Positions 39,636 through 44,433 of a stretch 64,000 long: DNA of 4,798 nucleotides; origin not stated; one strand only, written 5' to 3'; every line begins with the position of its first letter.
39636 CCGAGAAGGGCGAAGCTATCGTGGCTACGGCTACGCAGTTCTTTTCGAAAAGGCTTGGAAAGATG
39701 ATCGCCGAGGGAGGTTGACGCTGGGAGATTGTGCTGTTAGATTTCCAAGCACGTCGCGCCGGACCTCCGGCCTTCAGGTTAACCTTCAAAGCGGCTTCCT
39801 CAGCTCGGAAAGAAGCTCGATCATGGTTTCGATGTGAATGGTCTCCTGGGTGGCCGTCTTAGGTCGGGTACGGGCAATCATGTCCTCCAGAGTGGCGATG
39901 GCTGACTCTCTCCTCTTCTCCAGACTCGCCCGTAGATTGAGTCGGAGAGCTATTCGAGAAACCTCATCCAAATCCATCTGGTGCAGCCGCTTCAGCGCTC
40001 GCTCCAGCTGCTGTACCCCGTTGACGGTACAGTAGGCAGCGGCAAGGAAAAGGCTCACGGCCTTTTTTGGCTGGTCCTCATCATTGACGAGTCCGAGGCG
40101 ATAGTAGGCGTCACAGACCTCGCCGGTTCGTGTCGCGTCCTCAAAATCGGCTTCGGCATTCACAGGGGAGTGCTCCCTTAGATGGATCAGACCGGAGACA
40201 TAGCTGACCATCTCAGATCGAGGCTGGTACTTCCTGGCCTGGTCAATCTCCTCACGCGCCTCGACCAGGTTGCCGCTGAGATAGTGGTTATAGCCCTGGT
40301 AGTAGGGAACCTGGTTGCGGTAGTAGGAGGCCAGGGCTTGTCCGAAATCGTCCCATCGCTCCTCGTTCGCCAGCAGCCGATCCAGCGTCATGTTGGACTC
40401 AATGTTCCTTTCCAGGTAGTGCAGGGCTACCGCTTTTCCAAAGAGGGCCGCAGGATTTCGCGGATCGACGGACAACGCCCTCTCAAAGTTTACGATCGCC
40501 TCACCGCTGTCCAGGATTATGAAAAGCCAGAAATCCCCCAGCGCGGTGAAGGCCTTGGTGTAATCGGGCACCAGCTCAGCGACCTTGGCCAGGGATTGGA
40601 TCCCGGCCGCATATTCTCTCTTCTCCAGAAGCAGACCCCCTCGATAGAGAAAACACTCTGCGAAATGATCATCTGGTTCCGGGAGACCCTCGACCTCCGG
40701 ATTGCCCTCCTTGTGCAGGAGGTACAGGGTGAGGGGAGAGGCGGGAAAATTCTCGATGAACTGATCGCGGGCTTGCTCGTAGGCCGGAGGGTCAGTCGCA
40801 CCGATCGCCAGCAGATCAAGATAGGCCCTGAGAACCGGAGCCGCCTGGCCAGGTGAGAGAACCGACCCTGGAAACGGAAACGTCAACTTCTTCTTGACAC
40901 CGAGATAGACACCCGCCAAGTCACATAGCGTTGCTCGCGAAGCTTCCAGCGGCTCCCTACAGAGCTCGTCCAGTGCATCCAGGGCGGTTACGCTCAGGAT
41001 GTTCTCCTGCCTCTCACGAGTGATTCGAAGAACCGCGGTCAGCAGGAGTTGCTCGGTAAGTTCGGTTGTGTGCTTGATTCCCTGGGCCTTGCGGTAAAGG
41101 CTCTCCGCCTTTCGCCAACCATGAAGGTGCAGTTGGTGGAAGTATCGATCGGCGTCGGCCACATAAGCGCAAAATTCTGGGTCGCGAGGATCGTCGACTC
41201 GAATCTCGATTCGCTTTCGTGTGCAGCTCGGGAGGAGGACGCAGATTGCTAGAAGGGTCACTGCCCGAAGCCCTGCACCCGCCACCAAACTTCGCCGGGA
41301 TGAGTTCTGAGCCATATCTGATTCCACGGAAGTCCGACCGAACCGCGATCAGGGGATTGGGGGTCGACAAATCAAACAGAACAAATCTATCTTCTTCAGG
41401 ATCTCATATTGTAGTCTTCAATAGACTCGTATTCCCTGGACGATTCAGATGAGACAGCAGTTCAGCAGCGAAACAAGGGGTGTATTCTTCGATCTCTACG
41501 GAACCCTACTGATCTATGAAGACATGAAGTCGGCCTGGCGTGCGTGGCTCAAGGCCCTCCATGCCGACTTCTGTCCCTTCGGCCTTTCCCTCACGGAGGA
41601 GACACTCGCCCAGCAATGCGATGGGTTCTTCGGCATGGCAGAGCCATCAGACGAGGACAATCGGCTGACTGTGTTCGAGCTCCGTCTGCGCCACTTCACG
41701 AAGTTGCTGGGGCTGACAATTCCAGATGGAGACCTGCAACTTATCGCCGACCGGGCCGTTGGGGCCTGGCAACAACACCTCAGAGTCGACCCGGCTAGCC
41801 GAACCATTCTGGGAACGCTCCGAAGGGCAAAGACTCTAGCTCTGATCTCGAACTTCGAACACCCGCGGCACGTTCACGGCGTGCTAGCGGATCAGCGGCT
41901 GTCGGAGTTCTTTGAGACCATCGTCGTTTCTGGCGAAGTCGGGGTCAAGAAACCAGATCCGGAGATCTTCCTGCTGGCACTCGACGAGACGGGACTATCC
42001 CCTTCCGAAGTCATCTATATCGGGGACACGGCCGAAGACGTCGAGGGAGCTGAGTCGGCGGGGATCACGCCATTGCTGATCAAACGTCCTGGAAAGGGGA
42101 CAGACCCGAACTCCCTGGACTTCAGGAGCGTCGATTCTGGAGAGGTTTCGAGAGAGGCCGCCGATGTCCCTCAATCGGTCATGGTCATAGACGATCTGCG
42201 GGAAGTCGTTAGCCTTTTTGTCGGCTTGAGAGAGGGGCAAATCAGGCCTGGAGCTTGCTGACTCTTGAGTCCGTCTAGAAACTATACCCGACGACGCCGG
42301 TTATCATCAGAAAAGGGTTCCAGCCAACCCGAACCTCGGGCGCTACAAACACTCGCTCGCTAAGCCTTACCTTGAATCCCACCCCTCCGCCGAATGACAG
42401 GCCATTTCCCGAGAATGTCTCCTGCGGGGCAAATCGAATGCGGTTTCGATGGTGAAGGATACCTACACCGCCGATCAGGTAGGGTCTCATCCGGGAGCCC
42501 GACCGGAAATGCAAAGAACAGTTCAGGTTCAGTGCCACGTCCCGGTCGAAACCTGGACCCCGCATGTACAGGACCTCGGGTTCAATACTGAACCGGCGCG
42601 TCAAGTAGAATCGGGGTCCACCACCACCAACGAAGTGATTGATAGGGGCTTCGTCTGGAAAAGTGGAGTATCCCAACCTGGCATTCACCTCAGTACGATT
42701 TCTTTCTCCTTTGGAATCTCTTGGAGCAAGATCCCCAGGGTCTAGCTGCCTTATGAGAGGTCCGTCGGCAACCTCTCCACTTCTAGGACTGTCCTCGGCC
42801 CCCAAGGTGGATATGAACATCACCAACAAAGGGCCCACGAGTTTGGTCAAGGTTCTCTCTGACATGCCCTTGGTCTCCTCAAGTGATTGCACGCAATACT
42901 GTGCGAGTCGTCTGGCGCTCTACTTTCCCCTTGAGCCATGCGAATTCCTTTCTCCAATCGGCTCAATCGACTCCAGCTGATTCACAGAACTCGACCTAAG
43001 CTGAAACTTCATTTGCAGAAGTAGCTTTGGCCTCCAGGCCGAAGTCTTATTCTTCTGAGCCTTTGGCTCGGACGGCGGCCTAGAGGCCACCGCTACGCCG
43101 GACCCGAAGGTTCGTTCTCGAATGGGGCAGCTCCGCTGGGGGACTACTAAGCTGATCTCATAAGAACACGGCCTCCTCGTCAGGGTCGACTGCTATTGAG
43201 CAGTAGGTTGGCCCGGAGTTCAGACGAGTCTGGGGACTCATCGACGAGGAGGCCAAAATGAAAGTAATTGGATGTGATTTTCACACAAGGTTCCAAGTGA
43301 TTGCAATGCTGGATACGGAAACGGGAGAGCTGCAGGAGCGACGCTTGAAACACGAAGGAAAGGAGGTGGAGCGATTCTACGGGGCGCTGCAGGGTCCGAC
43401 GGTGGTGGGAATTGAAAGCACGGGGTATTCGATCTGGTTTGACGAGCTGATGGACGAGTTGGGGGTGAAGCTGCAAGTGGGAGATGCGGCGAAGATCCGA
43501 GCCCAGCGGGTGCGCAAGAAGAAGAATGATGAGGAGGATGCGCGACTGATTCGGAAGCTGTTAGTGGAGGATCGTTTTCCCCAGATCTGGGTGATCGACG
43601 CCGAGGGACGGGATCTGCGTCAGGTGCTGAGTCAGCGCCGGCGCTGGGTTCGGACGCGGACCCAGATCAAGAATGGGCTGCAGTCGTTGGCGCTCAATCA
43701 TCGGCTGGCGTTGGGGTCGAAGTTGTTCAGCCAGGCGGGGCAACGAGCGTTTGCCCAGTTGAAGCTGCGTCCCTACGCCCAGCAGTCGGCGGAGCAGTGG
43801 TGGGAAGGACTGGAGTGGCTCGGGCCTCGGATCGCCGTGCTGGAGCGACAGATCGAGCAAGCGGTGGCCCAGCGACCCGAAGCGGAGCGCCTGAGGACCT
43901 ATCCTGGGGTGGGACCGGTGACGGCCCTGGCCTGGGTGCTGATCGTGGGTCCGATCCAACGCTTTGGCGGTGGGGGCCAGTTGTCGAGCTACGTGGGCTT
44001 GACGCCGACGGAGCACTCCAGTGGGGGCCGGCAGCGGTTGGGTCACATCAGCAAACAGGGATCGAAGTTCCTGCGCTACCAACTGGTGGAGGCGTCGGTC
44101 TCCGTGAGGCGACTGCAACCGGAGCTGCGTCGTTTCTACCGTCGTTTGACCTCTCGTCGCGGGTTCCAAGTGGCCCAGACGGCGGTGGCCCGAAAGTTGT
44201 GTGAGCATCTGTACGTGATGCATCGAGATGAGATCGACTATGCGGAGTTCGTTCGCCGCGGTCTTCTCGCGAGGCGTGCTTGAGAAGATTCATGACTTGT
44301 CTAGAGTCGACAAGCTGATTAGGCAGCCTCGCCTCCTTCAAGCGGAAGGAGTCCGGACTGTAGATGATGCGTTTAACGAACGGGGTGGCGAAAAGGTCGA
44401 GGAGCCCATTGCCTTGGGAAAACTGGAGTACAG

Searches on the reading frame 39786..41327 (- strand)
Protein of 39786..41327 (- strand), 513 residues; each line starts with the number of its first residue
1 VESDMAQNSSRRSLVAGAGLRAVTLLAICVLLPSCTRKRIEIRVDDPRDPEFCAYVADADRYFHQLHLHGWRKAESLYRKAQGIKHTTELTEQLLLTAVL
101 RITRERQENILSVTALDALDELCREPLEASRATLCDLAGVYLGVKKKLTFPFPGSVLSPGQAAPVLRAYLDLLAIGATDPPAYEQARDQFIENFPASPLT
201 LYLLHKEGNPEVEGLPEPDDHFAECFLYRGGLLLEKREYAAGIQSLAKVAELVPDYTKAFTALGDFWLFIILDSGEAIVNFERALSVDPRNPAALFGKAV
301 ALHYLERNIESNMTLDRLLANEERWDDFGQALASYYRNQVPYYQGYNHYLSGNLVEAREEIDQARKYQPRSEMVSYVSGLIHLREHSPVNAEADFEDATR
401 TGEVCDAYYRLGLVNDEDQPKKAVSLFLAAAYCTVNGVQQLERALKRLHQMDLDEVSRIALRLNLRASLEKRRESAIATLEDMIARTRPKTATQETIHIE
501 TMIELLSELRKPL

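Call 52: search_protein_families(library=pfam, max_evalue=0.001, proteins=[window:39786-41327:-])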
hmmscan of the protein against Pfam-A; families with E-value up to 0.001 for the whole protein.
window:39786-41327:- (513 aa): 4 families
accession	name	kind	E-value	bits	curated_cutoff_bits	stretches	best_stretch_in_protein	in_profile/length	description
PF13432.12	TPR_16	-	3.2e-06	27.9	32.7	0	276-303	15-42/65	Tetratricopeptide repeat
PF13414.12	TPR_11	-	6e-06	26.3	26.8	0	276-303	12-39/42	TPR repeat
PF07719.23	TPR_2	-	2.9e-05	24.3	27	0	342-370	5-33/34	Tetratricopeptide repeat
PF14559.12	TPR_19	-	0.00021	22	25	0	275-303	8-36/68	Tetratricopeptide repeat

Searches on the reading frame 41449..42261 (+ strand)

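Call 52: search_protein_families(library=pfam, max_evalue=0.001, proteins=[window:41449-42261:+])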
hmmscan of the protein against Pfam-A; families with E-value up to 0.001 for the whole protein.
window:41449-42261:+ (270 aa): 3 families
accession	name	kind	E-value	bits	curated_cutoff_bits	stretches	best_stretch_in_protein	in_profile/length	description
PF00702.32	Hydrolase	-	1.3e-20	75.1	26.4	1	10-205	2-191/191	haloacid dehalogenase-like hydrolase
PF13419.12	HAD_2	-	1e-16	62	23.8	1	95-207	61-174/178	Haloacid dehalogenase-like hydrolase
PF13242.12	Hydrolase_like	-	2e-09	37.6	22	1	167-215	3-51/75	HAD-hyrolase-like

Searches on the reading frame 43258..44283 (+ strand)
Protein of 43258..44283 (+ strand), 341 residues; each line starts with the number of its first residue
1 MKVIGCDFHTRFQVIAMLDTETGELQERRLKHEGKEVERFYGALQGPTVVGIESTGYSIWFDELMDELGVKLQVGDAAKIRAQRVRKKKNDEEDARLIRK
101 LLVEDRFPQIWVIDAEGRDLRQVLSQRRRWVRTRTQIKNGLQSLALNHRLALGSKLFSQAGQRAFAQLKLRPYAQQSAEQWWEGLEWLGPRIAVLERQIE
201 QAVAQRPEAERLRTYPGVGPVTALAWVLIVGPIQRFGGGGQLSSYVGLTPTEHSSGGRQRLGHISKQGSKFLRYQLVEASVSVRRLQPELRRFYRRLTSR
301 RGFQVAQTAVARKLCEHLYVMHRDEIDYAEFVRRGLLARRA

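Call 52: search_protein_families(library=pfam, max_evalue=0.001, proteins=[window:43258-44283:+])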
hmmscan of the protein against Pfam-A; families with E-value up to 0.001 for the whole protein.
window:43258-44283:+ (341 aa): 2 families
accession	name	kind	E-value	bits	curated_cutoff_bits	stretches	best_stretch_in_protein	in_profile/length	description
PF02371.22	Transposase_20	-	5.9e-22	78.3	21.3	1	209-295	1-87/87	Transposase IS116/IS110/IS902 family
PF01548.23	DEDD_Tnp_IS110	-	1.6e-12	47.9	29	1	4-144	1-149/155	Transposase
